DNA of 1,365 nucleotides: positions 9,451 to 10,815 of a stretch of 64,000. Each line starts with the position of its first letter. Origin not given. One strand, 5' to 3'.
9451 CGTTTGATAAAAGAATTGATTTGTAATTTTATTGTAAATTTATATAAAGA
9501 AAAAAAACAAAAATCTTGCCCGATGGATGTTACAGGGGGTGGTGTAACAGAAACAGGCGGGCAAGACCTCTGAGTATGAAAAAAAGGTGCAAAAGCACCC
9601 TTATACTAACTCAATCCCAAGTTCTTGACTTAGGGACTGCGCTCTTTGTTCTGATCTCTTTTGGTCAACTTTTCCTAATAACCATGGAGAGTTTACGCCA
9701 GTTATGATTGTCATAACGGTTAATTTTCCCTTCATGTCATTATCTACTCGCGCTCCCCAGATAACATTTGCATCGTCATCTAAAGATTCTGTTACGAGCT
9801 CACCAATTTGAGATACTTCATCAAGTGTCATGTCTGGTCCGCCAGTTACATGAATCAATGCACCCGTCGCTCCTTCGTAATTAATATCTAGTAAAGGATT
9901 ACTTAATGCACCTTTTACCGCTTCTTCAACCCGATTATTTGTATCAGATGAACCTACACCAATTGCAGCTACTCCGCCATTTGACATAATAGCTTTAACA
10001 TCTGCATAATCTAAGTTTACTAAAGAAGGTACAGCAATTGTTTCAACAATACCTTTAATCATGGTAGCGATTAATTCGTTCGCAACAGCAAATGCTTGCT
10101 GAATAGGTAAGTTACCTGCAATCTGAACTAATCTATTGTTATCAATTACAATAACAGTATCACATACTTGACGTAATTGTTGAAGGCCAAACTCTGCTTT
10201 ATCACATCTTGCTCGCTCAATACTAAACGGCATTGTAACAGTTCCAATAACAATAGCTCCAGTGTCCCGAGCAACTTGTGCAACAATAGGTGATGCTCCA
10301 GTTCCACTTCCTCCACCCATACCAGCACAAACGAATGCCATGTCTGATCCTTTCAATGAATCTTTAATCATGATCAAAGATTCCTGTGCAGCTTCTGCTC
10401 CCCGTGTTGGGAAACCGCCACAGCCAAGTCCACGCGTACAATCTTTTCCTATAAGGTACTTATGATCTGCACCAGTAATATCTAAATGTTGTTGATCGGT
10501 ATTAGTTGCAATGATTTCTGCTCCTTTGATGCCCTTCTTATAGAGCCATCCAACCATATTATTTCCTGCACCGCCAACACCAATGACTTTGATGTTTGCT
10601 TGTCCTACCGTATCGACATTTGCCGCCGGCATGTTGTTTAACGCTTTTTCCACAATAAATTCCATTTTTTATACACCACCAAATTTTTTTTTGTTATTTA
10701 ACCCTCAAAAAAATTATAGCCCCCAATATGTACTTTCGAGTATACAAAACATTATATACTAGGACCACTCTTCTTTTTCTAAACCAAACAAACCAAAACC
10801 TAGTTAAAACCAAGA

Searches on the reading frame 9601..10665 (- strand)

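Call 10: search_protein_families(library=pfam, proteins=[window:9601-10665:-])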
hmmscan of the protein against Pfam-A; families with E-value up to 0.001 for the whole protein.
window:9601-10665:- (354 aa): 2 families
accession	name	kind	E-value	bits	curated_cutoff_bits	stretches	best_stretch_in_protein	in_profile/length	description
PF00091.31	Tubulin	-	3.3e-43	148.6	33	1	24-183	1-189/190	Tubulin/FtsZ family, GTPase domain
PF12327.13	FtsZ_C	-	2.9e-34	117.7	27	1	231-324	1-94/95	FtsZ family, C-terminal domain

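Call 13: search_protein_families(library=ncbifam, proteins=[window:9601-10665:-])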
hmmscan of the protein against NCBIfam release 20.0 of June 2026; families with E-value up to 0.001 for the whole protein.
window:9601-10665:- (354 aa): 1 family
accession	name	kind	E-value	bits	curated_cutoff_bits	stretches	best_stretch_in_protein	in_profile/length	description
TIGR00065.1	ftsZ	equivalog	3.6e-115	385.1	295.2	1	17-340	12-340/353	cell division protein FtsZ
